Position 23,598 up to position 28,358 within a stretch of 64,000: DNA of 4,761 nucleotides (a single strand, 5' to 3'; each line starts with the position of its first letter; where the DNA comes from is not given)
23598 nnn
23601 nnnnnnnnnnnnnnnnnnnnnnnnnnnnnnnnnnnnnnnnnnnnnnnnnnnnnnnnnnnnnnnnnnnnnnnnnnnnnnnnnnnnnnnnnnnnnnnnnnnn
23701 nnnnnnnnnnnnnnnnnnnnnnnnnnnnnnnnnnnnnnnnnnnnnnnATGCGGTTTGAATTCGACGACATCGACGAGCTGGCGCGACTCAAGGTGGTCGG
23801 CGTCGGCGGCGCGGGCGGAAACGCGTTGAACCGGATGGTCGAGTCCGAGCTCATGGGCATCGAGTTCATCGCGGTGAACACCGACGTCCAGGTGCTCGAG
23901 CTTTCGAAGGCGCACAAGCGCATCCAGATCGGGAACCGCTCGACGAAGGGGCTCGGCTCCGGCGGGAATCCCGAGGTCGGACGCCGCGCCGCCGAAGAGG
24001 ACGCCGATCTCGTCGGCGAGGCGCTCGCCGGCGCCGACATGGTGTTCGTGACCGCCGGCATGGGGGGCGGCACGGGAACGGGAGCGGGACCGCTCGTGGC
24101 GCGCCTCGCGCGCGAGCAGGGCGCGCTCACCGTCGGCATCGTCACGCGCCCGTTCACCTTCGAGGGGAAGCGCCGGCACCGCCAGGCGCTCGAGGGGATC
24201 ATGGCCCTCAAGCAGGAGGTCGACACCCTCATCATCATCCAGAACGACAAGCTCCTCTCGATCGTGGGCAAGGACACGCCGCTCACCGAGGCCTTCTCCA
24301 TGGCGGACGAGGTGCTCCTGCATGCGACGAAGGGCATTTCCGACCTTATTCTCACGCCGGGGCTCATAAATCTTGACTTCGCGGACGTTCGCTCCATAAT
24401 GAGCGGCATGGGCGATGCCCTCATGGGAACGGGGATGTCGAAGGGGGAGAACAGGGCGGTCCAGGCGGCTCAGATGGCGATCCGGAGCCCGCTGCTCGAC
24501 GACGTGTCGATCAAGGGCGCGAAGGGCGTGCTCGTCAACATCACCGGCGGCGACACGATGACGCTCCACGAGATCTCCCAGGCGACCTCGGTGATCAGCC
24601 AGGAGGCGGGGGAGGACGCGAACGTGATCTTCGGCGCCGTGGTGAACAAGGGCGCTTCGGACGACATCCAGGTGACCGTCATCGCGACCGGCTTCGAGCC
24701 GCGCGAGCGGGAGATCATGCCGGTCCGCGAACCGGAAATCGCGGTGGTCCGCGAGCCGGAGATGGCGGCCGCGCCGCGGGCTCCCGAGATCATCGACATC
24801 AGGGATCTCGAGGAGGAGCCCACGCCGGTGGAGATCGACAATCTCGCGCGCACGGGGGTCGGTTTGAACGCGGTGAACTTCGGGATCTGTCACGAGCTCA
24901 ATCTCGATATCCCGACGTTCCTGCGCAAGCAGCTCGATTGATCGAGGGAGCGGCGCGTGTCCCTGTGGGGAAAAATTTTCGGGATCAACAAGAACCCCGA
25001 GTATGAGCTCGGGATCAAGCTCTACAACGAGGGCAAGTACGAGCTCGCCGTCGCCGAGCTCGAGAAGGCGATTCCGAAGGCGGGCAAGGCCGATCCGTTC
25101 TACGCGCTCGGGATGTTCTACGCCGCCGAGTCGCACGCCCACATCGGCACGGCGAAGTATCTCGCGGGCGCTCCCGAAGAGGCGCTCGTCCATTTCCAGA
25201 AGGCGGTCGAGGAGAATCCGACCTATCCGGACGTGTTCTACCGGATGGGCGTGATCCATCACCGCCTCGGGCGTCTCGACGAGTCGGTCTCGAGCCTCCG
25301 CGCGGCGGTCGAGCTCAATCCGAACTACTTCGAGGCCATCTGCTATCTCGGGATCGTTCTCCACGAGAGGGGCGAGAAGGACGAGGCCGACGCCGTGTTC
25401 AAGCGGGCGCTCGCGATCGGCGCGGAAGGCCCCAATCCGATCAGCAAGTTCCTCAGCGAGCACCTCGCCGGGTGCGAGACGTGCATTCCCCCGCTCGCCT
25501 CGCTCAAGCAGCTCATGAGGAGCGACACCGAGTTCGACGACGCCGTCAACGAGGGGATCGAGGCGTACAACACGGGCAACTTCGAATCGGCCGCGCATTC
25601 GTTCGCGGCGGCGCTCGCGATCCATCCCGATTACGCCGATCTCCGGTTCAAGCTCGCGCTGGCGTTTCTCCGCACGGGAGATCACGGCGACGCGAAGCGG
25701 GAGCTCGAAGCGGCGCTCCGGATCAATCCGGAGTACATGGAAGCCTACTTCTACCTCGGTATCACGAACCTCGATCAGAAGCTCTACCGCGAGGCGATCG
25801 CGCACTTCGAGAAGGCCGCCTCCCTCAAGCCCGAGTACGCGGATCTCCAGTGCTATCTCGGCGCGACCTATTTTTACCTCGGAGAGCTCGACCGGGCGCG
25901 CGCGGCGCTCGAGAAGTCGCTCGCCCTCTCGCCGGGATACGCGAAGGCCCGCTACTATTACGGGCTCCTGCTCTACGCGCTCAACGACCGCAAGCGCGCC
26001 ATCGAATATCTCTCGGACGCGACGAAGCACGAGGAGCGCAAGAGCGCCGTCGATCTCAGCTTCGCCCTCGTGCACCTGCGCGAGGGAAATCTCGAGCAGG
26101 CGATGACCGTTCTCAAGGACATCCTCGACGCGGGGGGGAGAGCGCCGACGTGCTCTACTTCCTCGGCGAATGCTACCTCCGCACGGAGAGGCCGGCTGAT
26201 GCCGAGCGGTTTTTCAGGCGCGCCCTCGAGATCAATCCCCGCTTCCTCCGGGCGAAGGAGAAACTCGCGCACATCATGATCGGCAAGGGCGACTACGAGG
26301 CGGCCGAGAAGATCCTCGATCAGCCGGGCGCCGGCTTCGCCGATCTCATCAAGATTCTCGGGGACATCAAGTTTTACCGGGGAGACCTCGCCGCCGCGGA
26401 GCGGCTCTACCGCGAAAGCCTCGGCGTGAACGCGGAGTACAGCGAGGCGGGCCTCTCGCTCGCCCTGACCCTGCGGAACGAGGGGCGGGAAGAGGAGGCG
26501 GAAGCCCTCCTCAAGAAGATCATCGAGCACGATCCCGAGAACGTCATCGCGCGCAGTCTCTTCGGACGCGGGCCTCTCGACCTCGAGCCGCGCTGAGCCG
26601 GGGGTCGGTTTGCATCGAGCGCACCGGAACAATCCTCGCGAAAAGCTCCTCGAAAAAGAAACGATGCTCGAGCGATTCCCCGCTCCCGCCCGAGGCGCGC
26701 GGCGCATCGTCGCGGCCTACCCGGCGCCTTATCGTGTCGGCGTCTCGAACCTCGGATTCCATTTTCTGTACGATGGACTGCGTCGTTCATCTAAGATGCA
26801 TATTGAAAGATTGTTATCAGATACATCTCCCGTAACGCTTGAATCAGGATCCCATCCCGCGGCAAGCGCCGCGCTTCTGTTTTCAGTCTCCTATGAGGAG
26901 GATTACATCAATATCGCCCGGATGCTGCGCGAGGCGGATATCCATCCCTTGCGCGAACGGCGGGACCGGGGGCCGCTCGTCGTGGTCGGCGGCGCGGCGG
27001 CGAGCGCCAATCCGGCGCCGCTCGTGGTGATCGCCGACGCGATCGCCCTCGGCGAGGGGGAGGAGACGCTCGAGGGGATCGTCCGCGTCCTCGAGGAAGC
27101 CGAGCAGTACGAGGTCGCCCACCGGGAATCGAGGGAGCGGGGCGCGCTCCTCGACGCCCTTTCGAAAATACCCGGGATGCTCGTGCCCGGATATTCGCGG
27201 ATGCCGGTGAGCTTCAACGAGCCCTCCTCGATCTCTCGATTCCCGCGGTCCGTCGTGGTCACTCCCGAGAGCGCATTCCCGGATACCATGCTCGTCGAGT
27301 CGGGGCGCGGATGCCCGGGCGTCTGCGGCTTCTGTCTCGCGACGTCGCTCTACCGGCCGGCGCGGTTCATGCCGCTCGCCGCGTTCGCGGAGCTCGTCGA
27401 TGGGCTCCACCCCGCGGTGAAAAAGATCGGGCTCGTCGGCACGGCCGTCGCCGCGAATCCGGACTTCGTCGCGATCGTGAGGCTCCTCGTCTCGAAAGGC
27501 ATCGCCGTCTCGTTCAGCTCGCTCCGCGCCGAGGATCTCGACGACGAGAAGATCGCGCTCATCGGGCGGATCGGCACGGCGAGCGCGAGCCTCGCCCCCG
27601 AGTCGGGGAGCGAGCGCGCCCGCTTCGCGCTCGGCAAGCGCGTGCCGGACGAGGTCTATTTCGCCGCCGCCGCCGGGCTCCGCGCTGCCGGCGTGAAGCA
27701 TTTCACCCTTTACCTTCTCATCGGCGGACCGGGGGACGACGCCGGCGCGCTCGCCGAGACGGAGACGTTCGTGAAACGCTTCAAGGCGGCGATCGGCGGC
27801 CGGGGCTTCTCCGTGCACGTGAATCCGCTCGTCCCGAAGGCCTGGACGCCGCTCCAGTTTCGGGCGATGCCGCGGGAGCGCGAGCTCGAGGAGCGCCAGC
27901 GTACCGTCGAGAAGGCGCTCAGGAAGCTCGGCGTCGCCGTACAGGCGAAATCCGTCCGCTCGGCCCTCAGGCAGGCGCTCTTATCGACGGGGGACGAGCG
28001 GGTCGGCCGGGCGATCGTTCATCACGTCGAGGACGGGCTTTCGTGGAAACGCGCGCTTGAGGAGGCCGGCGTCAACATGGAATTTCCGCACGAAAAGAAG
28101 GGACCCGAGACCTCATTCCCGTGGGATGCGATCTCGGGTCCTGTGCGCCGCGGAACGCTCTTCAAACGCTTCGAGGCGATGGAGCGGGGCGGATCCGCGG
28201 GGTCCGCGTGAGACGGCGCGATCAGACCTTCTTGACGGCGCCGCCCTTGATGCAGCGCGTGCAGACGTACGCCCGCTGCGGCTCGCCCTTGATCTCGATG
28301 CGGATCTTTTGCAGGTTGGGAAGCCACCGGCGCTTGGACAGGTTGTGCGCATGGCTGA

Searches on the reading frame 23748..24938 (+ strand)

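Call 34: search_protein_families(library=pfam, proteins=[window:23748-24938:+], max_evalue=0.0001)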
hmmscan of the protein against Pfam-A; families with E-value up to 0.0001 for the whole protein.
window:23748-24938:+ (397 aa): 2 families
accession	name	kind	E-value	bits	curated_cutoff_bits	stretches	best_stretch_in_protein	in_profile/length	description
PF00091.31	Tubulin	-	2.8e-49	168.4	33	1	14-173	2-189/190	Tubulin/FtsZ family, GTPase domain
PF12327.13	FtsZ_C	-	1.6e-32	112.1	27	1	222-317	1-95/95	FtsZ family, C-terminal domain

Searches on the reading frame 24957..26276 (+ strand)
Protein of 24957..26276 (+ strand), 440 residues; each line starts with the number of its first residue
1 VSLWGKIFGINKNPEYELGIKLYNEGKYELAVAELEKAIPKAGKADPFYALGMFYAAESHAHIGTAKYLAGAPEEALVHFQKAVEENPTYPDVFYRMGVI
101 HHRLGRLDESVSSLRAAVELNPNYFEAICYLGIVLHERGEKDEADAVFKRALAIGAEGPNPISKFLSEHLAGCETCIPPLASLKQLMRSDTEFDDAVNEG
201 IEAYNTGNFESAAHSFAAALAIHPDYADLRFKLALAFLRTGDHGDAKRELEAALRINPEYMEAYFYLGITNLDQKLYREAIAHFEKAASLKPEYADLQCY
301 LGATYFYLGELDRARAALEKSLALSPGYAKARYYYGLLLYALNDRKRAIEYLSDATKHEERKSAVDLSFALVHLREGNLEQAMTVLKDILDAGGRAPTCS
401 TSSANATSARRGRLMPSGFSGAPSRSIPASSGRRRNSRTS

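Call 35: search_protein_families(library=pfam, proteins=[window:24957-26276:+], max_evalue=0.0001)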
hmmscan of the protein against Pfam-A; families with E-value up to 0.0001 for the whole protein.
window:24957-26276:+ (440 aa): 25 families
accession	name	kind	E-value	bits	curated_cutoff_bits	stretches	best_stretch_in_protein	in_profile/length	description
PF07719.23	TPR_2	-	1.9e-44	146.6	27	3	295-327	1-33/34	Tetratricopeptide repeat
PF00515.34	TPR_1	-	1.1e-37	126.7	27.8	3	92-124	2-34/34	Tetratricopeptide repeat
PF13414.12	TPR_11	-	1.5e-37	127.4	26.8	3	67-105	4-42/42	TPR repeat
PF14559.12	TPR_19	-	6.8e-34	116.5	25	4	207-264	5-61/68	Tetratricopeptide repeat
PF13432.12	TPR_16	-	7.7e-34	116.2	32.7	4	231-294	1-64/65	Tetratricopeptide repeat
PF13431.12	TPR_17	-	7.6e-30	101.1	24.4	1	80-110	2-32/34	Tetratricopeptide repeat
PF13181.12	TPR_8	-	4.1e-29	98.7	25.7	1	92-124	2-34/34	Tetratricopeptide repeat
PF13428.12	TPR_14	-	1.2e-27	94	23.5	1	228-268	2-42/44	Tetratricopeptide repeat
PF13424.12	TPR_12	-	1.3e-21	77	30.1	1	95-154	7-74/77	Tetratricopeptide repeat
PF13174.12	TPR_6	-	8e-20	70.5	26.3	0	92-123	1-32/33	Tetratricopeptide repeat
PF23914.1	TPR_CcmH_CycH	-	6.5e-18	65.5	42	2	205-292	62-152/158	Cytochrome c-type biogenesis protein H TPR domain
PF12895.13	ANAPC3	-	1.5e-13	51.2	27.2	2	314-388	8-81/82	Anaphase-promoting complex, cyclosome, subunit 3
PF13371.12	TPR_9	-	9.4e-13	48.4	35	0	208-260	10-62/73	Tetratricopeptide repeat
PF13374.12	TPR_10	-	2.9e-11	43.4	27.5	0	300-324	7-31/42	Tetratricopeptide repeat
PF24575.1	TPR_Slam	-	2.9e-10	40.9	35.2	0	198-249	52-103/104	Surface lipoprotein assembly modifier, N-terminal TPR repeats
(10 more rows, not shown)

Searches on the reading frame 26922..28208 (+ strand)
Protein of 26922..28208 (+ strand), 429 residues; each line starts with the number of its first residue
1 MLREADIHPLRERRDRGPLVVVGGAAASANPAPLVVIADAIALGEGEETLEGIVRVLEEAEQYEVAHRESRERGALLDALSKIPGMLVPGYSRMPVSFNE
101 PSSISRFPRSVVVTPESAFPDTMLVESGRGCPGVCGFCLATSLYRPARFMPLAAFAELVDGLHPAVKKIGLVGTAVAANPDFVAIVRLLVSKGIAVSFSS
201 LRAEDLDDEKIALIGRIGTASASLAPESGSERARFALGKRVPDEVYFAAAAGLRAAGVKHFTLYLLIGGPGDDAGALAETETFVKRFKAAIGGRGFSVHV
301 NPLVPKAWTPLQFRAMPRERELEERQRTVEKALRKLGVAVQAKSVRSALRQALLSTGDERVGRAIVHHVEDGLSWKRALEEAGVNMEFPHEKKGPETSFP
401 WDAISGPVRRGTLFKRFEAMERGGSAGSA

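Call 35: search_protein_families(library=pfam, proteins=[window:26922-28208:+], max_evalue=0.0001)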
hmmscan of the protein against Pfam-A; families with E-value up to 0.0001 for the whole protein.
window:26922-28208:+ (429 aa): 2 families
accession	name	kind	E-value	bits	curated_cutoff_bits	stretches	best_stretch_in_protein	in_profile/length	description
PF04055.27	Radical_SAM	-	6.5e-15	56.1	29.5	1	126-280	2-162/166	Radical SAM superfamily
PF19864.5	Radical_SAM_N2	-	3.5e-14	53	29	1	1-89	69-151/151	Radical SAM proteins, N-terminal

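Call 70: search_protein_families(library=ncbifam, proteins=[window:26922-28208:+], max_evalue=0.01)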
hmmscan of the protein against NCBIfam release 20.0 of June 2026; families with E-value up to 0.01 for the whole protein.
window:26922-28208:+ (429 aa): 9 families
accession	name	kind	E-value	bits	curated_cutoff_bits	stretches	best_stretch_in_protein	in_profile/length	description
TIGR03960.1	rSAM_fuse_unch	hypoth_equivalog_domain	7.3e-38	130.4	462.3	2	107-418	238-577/605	TIGR03960 family B12-binding radical SAM protein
TIGR04072.2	rSAM_ladder_B12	equivalog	4.8e-08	32.1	360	1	124-290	182-352/443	lipid biosynthesis B12-binding/radical SAM protein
TIGR04013.1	B12_SAM_MJ_1487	hypoth_equivalog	8.2e-08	31.5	251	1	12-143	65-172/382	TIGR04013 family B12-binding domain/radical SAM domain-containing protein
TIGR04014.1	B12_SAM_MJ_0865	equivalog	9.3e-08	31.3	360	1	11-285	62-334/434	methyl-coenzyme M reductase glutamine C-methyltransferase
TIGR04479.1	bcpD_PhpK_rSAM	subfamily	3.6e-07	28.9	600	1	127-288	246-410/504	PhpK family radical SAM P-methyltransferase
TIGR04385.1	B12_rSAM_cofa1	equivalog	2.2e-05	23.9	450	1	121-286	194-363/438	B12 lower ligand biosynthesis radical SAM protein BzaD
TIGR04295.1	B12_rSAM_oligo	hypoth_equivalog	3.9e-05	22.5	400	1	14-240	98-315/422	TIGR04295 family B12-binding domain-containing radical SAM protein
NF050148.1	rSAM_ApyD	equivalog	0.0077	14.7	750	1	121-145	198-222/645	RiPP biosynthesis radical SAM protein ApyD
TIGR04053.2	TIGR04053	equivalog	0.0091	15.3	395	0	120-225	7-116/366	TIGR04053 family radical SAM/SPASM domain-containing protein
